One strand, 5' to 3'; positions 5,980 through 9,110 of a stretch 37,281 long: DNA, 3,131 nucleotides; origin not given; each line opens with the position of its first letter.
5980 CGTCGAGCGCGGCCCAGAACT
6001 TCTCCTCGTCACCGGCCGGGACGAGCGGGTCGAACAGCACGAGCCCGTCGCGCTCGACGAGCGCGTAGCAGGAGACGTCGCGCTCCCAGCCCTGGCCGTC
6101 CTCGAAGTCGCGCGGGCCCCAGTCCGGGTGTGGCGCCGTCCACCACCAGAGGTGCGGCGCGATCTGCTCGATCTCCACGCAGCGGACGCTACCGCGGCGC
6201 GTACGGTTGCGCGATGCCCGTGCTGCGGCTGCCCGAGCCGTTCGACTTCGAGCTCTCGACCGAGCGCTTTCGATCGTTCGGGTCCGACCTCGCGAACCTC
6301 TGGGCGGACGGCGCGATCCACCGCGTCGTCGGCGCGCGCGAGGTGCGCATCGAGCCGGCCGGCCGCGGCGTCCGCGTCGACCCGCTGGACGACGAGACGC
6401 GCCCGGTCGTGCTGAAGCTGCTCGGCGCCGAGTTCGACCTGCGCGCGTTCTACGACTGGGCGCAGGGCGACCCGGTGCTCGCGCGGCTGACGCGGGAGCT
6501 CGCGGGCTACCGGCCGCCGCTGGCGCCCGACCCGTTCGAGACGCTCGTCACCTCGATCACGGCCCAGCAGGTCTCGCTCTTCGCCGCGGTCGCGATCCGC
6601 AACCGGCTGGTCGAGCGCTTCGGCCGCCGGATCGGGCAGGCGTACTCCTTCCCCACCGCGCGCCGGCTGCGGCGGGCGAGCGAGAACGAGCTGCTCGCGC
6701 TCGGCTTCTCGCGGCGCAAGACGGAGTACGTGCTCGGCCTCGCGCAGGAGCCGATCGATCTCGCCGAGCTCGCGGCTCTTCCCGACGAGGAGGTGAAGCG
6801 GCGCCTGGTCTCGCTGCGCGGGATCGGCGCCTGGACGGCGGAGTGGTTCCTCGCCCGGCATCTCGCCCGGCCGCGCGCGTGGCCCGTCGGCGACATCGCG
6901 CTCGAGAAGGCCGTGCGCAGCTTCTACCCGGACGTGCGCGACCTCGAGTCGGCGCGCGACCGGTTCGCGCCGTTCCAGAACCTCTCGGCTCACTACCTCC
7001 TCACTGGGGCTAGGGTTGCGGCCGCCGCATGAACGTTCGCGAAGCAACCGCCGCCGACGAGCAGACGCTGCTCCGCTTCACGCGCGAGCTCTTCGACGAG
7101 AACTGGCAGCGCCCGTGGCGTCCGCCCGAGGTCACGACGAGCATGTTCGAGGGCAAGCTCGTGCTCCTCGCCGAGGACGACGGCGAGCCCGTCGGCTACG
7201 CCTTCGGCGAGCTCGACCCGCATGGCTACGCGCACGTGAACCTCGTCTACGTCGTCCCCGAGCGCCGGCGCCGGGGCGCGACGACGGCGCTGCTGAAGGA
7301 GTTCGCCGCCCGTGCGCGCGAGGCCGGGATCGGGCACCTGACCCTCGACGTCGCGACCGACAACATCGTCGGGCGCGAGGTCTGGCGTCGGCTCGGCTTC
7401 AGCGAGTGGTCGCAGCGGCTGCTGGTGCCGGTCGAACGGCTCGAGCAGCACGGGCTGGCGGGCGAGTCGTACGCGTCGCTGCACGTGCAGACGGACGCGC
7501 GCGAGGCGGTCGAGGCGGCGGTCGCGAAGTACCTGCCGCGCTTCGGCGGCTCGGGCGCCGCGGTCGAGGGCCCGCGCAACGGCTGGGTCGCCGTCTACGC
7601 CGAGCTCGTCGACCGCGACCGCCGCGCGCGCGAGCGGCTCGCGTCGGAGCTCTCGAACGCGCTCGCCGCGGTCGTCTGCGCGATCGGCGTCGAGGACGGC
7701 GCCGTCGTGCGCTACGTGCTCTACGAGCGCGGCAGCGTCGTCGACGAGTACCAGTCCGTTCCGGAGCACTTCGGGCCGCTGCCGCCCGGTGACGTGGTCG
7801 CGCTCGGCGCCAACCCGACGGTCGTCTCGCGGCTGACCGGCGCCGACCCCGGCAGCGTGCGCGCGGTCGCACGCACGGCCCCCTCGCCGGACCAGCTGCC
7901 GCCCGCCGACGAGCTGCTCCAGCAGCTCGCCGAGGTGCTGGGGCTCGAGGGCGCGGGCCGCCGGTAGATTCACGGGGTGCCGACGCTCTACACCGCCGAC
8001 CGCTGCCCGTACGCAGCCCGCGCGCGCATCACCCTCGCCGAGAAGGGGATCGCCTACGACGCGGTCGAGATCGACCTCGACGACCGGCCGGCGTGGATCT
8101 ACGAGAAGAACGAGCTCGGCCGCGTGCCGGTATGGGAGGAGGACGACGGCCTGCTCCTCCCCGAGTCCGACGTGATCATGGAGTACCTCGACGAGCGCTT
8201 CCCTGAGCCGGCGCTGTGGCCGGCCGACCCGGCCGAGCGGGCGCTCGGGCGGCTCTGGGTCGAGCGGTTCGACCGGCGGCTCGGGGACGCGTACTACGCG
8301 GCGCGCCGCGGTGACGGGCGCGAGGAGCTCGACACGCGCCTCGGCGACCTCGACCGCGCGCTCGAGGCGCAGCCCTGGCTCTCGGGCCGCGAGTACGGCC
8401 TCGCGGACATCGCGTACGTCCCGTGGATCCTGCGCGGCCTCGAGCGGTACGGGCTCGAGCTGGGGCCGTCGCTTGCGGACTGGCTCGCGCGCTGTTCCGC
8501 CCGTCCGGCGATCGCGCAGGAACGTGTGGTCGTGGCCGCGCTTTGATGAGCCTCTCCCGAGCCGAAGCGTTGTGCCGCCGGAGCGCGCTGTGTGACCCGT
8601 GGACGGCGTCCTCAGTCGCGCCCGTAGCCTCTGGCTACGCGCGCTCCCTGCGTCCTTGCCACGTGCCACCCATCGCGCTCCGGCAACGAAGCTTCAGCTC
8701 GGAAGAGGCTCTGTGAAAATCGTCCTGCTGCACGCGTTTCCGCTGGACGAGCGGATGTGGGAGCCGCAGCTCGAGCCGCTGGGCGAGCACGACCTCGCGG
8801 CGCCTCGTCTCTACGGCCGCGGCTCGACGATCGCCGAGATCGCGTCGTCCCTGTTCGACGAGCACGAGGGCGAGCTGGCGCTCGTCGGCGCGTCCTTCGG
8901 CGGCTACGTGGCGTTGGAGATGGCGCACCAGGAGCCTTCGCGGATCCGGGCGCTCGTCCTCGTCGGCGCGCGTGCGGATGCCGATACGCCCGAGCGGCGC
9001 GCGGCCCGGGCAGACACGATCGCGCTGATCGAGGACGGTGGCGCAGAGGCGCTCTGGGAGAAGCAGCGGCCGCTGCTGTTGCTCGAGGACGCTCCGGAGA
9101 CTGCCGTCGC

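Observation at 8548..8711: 164-nt rod-like inverted-repeat element exactly filling the GST/hydrolase intergenic gap: candidate structured RNA or MITE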

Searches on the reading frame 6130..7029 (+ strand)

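Call 12: search_protein_families(library=pfam, proteins=[window:6130-7029:+])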
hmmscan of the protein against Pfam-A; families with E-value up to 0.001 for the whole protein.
window:6130-7029:+ (300 aa): 1 family
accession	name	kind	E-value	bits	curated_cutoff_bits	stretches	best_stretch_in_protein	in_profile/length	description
PF00730.31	HhH-GPD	-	5.4e-12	46.4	26.2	1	140-266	1-87/108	HhH-GPD superfamily base excision DNA repair protein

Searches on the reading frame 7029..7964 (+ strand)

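Call 12: search_protein_families(library=pfam, proteins=[window:7029-7964:+])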
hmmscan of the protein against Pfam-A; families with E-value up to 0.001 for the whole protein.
window:7029-7964:+ (312 aa): 5 families
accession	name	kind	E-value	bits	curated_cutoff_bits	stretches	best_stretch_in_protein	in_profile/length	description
PF00583.31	Acetyltransf_1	-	2.2e-16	60.6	20.7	1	18-124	4-116/116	Acetyltransferase (GNAT) family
PF13508.13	Acetyltransf_7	-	7.9e-10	39.4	27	1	43-125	3-83/84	Acetyltransferase (GNAT) domain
PF13673.13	Acetyltransf_10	-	1.2e-08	35.4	23.6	1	35-128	21-111/128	Acetyltransferase (GNAT) domain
PF08445.16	FR47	-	9.6e-05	22.7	22.1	1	69-130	23-83/86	FR47-like protein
PF13527.13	Acetyltransf_9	-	0.00049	20.5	25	0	68-102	73-107/127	Acetyltransferase (GNAT) domain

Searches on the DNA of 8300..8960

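Call 6: search_rna_families(source=window, start=8300, end=8960, threshold=evalue, max_evalue=10, show_alignments=3)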
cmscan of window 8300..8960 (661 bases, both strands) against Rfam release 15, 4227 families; matches with E-value up to 10: 6.
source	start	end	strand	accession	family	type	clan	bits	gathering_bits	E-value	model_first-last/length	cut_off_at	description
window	8548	8711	-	RF04159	MIR1437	Gene; miRNA;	-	44.3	168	3.3e-06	1-192/192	no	MIR1437 microRNA precursor family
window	8772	8827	-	RF02790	sodF_sRNA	Gene; sRNA;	-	17.2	46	4.3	1-90/90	no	sodF sRNA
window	8552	8602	+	RF02146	MEG8_2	Gene; lncRNA;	-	15.5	45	8.2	61-111/111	no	Maternally expressed 8 exon 2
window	8855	8905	+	RF03756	mir-4891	Gene; miRNA;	-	14.4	100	7.8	1-88/88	no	mir-4891 microRNA precursor family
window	8792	8887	-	RF02647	Cis52_sRNA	Gene; sRNA;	-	13.9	56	3.9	1-179/179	no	Ruegeria cis52 sRNA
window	8365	8393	+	RF02448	SpR20_sRNA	Gene; sRNA;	-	13.4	45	5.6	1-45/45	no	Streptococcus sRNA SpR20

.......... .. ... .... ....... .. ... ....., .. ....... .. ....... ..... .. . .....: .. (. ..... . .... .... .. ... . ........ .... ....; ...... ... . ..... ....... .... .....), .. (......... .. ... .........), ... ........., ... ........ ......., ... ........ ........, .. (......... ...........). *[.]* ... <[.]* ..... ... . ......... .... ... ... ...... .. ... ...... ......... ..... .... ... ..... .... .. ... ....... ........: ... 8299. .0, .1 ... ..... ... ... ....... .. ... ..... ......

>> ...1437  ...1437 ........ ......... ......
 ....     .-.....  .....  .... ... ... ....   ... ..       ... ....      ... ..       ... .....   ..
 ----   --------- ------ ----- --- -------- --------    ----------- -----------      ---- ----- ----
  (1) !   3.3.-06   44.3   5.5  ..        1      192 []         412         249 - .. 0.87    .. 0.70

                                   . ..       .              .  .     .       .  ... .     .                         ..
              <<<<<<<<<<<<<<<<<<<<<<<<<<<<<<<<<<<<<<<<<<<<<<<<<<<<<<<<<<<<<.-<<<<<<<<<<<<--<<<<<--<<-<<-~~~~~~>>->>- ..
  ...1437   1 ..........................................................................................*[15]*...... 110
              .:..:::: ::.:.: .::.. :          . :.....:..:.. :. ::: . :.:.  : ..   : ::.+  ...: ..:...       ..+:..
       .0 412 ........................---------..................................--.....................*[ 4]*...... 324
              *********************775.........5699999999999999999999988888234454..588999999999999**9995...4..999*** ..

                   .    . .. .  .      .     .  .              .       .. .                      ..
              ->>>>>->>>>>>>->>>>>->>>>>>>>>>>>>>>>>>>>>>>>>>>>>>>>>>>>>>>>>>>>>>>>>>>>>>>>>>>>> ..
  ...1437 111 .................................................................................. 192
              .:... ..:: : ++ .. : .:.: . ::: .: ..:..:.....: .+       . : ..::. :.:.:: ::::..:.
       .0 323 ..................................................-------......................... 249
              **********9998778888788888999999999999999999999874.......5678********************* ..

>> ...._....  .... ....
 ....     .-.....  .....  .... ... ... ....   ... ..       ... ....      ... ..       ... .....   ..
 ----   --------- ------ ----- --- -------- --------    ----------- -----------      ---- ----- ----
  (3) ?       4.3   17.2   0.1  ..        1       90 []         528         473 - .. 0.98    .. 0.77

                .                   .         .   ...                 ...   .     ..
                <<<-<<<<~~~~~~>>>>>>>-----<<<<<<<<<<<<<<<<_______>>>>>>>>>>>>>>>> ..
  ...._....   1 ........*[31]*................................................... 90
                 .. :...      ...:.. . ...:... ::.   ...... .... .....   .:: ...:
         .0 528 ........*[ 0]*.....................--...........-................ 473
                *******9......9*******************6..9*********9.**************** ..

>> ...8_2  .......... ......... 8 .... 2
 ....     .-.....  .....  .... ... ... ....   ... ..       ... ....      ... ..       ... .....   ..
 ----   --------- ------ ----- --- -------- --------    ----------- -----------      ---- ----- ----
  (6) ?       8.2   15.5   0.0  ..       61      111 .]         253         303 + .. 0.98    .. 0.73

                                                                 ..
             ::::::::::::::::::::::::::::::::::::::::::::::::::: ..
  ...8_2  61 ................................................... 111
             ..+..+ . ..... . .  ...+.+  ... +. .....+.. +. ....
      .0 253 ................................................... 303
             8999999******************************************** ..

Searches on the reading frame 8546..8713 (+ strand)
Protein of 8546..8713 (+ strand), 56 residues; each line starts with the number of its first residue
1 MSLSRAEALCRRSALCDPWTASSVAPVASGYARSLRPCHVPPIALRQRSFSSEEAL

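Call 47: find_homologous_proteins(query=window:8546-8713:+, max_evalue=0.01)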
Query seq(56 aa): 5 candidates shared short words with the query, none scored E <= 0.01.

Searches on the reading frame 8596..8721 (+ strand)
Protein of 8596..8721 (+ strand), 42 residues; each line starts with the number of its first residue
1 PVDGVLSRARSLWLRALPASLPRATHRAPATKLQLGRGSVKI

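Call 72: find_homologous_proteins(query=window:8596-8721:+, max_evalue=0.01)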
Query seq(42 aa): no candidate shares three 5-residue words with the query. No homologue found.
